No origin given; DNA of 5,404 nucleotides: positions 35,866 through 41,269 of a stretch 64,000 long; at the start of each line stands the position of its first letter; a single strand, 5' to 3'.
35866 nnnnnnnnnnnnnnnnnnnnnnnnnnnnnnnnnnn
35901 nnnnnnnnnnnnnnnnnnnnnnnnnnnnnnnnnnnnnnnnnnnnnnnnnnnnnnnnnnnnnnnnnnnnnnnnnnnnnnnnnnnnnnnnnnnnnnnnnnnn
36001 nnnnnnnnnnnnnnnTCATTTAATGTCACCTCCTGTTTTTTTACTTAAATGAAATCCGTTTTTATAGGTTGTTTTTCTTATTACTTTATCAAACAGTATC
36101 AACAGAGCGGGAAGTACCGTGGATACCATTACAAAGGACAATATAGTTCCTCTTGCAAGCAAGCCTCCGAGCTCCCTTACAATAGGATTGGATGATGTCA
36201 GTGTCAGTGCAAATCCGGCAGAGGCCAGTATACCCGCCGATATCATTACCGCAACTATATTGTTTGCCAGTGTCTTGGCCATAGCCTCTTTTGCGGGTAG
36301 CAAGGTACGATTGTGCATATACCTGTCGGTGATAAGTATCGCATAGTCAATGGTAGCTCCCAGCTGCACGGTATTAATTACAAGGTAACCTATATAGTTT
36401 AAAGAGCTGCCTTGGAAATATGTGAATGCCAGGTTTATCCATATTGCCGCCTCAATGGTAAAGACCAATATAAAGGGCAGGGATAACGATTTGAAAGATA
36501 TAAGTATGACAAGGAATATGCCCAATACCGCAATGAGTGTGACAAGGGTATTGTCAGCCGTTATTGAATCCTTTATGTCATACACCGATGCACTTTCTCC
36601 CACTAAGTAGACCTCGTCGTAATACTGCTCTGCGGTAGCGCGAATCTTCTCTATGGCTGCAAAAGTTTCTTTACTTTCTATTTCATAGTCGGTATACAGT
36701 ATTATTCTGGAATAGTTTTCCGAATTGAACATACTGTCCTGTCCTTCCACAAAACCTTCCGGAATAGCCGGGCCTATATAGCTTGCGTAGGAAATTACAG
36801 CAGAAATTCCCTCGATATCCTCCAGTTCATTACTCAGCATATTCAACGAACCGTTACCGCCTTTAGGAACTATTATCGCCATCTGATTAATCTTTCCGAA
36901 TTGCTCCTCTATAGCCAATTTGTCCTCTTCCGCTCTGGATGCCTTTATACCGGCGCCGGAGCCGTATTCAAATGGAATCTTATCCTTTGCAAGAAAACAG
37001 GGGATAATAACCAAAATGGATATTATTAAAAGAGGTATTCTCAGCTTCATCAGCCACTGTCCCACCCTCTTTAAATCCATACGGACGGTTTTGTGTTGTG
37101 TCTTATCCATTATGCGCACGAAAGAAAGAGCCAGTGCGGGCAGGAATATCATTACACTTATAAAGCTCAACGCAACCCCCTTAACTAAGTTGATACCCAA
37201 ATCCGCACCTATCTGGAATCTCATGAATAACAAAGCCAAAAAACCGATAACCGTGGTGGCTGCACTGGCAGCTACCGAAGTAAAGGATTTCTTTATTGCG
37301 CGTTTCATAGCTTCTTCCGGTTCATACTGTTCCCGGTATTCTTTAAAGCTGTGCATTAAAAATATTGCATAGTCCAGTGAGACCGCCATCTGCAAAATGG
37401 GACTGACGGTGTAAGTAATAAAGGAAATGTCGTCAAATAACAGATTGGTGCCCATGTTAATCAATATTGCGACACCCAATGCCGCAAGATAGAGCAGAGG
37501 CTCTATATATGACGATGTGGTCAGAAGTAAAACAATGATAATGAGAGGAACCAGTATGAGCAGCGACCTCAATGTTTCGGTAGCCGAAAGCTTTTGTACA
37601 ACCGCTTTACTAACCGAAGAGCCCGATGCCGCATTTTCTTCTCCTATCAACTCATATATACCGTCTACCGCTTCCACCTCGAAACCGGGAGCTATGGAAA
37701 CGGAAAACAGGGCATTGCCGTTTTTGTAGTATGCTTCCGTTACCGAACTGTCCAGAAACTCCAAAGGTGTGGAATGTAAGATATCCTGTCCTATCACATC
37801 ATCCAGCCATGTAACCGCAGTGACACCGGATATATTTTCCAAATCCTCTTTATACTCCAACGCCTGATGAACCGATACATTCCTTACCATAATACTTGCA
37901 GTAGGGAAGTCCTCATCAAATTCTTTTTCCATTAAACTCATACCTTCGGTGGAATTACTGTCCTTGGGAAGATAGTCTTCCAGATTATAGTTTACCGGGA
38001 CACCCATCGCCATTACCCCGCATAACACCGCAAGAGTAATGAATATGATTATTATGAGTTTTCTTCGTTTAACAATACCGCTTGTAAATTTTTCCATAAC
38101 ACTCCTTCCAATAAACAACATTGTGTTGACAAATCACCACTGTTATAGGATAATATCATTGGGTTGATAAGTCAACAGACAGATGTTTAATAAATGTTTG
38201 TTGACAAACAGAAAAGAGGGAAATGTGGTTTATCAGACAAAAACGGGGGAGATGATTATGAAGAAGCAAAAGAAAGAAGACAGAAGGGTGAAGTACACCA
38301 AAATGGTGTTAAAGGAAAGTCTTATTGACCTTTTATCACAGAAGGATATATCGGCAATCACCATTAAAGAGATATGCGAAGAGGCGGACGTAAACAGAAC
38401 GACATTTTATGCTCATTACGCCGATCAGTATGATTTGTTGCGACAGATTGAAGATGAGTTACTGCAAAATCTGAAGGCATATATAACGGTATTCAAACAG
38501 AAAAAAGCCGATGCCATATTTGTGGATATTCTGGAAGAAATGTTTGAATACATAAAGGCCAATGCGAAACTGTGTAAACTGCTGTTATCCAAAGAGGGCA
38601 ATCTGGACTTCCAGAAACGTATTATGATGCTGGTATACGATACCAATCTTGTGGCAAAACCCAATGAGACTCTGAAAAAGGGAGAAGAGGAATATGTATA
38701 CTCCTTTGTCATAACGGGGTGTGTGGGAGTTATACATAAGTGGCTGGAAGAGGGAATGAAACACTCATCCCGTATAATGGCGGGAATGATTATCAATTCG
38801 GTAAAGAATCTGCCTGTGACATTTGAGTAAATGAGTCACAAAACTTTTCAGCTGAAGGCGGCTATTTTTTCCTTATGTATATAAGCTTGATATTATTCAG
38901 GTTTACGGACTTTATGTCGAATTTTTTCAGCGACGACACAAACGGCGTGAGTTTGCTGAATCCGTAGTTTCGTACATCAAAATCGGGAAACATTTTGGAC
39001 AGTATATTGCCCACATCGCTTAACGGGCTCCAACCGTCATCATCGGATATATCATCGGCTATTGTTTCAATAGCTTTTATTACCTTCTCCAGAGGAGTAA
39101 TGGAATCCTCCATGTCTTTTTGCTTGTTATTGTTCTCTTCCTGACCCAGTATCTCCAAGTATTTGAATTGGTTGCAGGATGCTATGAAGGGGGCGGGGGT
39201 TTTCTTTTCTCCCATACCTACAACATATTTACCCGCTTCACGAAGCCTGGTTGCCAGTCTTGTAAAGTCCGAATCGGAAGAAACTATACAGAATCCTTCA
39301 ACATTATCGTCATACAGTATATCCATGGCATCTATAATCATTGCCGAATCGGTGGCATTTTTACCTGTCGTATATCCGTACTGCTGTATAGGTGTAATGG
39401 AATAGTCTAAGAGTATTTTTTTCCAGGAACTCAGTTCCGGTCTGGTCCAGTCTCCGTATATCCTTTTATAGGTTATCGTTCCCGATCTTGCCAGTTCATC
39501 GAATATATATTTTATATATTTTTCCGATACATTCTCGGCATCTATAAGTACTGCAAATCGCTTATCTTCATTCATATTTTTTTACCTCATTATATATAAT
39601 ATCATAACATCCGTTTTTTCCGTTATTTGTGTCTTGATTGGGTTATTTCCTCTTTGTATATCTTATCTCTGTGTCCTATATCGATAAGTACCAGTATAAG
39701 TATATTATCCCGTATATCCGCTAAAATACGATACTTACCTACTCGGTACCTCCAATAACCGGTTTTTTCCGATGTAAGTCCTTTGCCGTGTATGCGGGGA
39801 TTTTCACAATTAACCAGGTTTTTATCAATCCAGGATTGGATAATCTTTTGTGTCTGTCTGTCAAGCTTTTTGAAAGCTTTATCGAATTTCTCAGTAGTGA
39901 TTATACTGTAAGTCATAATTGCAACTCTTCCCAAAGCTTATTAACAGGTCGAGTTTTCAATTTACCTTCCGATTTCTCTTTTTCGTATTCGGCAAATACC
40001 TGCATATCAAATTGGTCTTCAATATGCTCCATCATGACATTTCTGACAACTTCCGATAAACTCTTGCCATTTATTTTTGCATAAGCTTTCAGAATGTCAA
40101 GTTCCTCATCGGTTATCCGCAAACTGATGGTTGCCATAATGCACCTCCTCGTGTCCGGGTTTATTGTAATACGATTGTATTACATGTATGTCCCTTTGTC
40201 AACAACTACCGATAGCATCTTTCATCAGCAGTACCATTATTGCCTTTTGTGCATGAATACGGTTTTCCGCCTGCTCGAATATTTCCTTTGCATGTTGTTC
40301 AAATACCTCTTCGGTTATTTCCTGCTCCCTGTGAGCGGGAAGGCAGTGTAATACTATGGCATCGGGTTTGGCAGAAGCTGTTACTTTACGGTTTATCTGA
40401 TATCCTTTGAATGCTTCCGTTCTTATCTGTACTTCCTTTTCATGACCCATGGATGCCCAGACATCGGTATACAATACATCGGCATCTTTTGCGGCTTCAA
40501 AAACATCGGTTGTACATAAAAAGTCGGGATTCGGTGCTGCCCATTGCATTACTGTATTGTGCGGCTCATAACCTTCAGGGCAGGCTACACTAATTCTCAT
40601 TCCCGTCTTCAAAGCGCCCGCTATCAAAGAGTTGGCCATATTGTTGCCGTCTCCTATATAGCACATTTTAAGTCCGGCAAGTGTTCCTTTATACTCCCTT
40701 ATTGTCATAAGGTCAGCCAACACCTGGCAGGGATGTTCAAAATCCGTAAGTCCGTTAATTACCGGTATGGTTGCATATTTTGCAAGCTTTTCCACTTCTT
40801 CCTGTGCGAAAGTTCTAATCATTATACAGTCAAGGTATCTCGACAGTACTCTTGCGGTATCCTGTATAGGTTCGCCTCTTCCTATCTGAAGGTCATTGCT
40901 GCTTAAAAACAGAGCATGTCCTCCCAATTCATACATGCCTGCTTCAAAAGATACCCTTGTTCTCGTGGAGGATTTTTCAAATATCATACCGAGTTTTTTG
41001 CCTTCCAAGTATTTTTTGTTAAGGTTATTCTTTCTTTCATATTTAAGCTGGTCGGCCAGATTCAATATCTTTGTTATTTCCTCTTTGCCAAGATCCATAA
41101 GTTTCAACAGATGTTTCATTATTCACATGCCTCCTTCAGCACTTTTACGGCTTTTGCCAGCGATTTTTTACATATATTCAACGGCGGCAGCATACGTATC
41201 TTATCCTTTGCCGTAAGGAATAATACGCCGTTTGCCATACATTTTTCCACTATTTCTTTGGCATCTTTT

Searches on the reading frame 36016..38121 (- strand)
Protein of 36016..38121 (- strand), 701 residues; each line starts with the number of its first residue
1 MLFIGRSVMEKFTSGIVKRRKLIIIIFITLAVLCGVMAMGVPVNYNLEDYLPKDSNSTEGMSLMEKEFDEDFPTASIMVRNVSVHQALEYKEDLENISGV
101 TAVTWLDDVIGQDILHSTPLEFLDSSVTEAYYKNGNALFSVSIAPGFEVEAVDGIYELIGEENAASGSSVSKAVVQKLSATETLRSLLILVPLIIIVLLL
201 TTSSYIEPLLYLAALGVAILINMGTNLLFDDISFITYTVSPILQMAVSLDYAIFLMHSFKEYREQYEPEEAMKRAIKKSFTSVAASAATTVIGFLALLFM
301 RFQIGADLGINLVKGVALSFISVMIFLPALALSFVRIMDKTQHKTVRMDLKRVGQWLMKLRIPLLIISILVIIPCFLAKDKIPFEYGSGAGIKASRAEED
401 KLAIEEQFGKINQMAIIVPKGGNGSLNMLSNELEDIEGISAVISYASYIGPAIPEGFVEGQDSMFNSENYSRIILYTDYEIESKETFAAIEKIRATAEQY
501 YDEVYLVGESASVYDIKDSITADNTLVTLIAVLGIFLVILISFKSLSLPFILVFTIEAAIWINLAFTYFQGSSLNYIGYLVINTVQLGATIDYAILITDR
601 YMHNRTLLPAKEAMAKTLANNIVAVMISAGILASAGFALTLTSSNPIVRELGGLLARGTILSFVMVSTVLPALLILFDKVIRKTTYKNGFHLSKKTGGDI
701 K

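Call 73: search_protein_families(library=pfam, proteins=[window:36016-38121:-], max_evalue=0.0001)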
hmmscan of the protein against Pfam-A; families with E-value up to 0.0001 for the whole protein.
window:36016-38121:- (701 aa): 1 family
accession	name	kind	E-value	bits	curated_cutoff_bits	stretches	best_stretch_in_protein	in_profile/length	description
PF03176.21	MMPL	-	1.9e-43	149.1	20.5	2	474-678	91-303/333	MMPL family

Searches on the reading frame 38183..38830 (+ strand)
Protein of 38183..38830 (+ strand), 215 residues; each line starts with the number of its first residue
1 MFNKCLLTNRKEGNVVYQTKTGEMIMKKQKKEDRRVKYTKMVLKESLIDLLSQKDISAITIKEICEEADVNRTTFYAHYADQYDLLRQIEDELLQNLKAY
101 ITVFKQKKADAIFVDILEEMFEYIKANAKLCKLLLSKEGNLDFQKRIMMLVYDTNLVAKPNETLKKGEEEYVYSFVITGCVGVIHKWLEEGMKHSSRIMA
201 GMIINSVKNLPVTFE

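Call 73: search_protein_families(library=pfam, proteins=[window:38183-38830:+], max_evalue=0.0001)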
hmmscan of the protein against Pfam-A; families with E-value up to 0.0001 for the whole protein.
window:38183-38830:+ (215 aa): 2 families
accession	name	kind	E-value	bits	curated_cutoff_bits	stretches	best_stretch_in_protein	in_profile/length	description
PF14278.11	TetR_C_8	-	7.4e-19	68.2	26.1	1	115-208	5-102/103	Transcriptional regulator C-terminal region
PF00440.29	TetR_N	-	5.7e-07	29.6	24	1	49-88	7-46/47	Bacterial regulatory proteins, tetR family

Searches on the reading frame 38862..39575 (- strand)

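Call 73: search_protein_families(library=pfam, proteins=[window:38862-39575:-], max_evalue=0.0001)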
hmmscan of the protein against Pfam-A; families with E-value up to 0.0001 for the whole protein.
window:38862-39575:- (237 aa): 2 families
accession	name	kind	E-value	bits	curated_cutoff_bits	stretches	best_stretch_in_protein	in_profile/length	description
PF01936.24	NYN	-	2.3e-36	125.9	24.2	1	6-140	1-144/145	NYN domain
PF12872.13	OST-HTH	-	2.3e-18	66.2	23.8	1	163-228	7-68/71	OST-HTH/LOTUS domain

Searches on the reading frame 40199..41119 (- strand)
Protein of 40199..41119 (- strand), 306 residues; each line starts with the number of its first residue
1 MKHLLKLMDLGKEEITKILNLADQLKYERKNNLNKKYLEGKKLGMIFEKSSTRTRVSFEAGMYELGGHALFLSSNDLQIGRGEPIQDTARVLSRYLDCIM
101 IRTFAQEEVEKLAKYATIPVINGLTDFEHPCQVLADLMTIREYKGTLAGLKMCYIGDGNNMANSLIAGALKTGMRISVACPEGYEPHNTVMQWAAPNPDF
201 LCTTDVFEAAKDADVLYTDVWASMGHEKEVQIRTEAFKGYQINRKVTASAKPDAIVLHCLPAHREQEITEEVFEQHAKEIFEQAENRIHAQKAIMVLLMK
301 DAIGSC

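Call 73: search_protein_families(library=pfam, proteins=[window:40199-41119:-], max_evalue=0.0001)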
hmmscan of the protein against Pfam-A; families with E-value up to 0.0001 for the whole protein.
window:40199-41119:- (306 aa): 2 families
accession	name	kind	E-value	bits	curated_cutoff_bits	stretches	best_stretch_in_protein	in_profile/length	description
PF02729.26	OTCace_N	-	8.5e-56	188.6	29.9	1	2-142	1-148/148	Aspartate/ornithine carbamoyltransferase, carbamoyl-P binding domain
PF00185.30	OTCace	-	1.6e-53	181.4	29.4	1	149-298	2-157/157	Aspartate/ornithine carbamoyltransferase, Asp/Orn binding domain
